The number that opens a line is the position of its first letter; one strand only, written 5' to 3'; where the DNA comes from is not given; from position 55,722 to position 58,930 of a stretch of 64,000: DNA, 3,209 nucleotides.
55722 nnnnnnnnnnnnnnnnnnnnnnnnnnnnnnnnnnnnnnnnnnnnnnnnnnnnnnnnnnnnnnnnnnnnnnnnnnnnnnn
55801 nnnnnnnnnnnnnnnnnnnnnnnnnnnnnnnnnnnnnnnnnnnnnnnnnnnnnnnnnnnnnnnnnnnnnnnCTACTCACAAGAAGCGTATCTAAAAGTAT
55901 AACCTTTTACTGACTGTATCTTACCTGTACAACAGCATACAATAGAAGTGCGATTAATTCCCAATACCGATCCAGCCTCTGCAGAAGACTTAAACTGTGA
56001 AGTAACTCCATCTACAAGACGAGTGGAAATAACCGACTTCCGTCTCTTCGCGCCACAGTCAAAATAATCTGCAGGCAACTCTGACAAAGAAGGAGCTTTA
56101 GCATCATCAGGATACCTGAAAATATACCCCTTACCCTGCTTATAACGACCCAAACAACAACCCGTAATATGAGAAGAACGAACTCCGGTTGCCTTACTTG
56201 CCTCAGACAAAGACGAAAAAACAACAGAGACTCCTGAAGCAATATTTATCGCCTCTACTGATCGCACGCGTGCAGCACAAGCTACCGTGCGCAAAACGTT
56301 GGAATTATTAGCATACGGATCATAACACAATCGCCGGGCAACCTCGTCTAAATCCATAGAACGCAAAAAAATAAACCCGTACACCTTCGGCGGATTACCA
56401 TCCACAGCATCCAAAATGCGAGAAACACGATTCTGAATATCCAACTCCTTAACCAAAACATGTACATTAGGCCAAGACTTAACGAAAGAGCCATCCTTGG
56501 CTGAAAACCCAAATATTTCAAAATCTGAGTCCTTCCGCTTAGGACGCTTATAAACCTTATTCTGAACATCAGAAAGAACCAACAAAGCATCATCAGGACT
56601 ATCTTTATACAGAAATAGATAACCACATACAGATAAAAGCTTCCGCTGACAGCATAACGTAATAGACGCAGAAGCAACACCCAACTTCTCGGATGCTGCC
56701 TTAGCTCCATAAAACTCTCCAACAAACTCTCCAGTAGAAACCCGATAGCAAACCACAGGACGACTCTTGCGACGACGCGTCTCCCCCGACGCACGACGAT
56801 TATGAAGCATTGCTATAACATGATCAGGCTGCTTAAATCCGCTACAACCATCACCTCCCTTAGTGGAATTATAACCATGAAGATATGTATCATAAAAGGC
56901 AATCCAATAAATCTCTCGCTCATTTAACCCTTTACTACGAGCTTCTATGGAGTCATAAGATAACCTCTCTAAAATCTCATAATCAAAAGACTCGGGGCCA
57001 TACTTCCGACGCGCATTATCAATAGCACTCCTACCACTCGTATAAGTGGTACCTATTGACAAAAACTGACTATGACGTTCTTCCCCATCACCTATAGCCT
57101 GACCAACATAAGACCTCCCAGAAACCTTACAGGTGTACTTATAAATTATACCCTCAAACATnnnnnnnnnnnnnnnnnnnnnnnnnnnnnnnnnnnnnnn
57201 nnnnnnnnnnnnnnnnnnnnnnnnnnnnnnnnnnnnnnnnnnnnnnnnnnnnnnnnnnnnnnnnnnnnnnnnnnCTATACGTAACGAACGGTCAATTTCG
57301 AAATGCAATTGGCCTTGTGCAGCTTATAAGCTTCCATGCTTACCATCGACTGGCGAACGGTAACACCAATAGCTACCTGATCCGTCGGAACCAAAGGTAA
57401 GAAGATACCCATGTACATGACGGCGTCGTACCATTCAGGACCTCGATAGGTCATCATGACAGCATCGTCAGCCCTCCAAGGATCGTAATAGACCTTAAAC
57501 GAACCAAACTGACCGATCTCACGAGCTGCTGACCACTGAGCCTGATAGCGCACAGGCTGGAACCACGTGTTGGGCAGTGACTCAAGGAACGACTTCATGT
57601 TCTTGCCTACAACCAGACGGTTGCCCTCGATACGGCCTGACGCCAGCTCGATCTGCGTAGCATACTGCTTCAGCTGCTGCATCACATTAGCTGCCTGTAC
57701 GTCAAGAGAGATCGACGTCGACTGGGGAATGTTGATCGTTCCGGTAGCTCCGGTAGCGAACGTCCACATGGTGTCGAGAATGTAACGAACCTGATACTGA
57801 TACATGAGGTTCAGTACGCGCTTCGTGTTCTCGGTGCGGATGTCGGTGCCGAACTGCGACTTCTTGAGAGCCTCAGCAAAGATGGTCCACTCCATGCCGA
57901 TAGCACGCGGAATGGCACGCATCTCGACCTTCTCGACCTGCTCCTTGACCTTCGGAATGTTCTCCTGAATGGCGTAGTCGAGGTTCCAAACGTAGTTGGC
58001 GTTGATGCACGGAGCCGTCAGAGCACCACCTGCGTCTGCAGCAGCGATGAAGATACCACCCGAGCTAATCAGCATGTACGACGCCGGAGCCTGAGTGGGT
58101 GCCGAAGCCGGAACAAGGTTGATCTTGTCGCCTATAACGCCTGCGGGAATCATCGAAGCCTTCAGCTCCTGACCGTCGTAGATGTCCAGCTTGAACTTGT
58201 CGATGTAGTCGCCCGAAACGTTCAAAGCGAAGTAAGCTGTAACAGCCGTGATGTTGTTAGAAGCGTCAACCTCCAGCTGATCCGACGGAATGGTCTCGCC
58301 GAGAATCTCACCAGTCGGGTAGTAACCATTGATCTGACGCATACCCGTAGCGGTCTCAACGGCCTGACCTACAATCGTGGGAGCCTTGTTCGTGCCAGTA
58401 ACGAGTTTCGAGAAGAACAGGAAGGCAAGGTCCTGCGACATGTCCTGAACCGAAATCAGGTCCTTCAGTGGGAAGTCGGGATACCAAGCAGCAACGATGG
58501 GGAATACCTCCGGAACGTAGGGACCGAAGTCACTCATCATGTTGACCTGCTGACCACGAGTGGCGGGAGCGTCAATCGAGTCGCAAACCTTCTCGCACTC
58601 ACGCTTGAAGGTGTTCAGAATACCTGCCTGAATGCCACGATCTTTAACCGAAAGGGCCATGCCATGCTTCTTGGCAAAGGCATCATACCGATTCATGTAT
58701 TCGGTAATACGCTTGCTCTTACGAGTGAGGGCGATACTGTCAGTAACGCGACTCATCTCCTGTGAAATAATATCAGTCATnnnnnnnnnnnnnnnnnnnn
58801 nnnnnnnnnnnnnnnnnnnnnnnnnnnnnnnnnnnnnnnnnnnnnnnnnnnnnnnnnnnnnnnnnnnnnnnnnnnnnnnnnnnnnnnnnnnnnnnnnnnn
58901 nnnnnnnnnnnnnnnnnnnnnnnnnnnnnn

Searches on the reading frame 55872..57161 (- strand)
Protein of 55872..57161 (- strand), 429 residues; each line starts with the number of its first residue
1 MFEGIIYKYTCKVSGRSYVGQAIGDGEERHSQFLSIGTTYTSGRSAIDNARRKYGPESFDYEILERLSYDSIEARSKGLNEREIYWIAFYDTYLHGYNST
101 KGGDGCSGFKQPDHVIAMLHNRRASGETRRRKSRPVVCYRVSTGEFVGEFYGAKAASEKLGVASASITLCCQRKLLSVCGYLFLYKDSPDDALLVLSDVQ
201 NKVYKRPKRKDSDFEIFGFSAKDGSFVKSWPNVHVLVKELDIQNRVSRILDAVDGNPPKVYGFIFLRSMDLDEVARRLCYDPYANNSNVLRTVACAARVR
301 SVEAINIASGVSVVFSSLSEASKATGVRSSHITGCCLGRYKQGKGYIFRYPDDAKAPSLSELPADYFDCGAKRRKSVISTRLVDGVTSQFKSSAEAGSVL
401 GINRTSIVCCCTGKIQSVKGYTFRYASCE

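Call 73: search_protein_families(library=phrogs, proteins=[window:55872-57161:-], max_evalue=0.00001)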
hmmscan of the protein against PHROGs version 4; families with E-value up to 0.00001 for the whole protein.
window:55872-57161:- (429 aa): 8 families
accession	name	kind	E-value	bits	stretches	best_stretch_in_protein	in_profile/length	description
phrog_20162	-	DNA, RNA and nucleotide metabolism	4e-26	92.2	2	299-354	30-85/88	HNH endonuclease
phrog_314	-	DNA, RNA and nucleotide metabolism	5.1e-21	76.2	1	4-134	179-297/574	homing endonuclease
phrog_7168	-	DNA, RNA and nucleotide metabolism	9e-19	69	1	4-125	2-120/284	homing endonuclease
phrog_3855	-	DNA, RNA and nucleotide metabolism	1.2e-10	42.9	0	301-357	7-63/115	HTH DNA binding protein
phrog_5123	-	DNA, RNA and nucleotide metabolism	1.4e-09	39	1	6-107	4-96/152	homing endonuclease with GIY-YIG motif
phrog_7140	-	DNA, RNA and nucleotide metabolism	1.4e-08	34.9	0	287-355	275-340/423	intron encoded nuclease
phrog_34622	-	unknown function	1.7e-07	32.2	0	302-364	3-64/189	-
phrog_2081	-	DNA, RNA and nucleotide metabolism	9.7e-07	29.3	0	309-426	209-337/433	HNH endonuclease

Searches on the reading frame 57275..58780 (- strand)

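Call 73: search_protein_families(library=phrogs, proteins=[window:57275-58780:-], max_evalue=0.00001)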
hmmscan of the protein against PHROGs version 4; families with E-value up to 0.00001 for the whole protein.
window:57275-58780:- (501 aa): 2 families
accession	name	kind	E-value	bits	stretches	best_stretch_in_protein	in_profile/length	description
phrog_1014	-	unknown function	1.7e-14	54.3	1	261-491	306-546/567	-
phrog_138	-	head and packaging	2.3e-10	41.1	1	82-460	54-378/444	major head protein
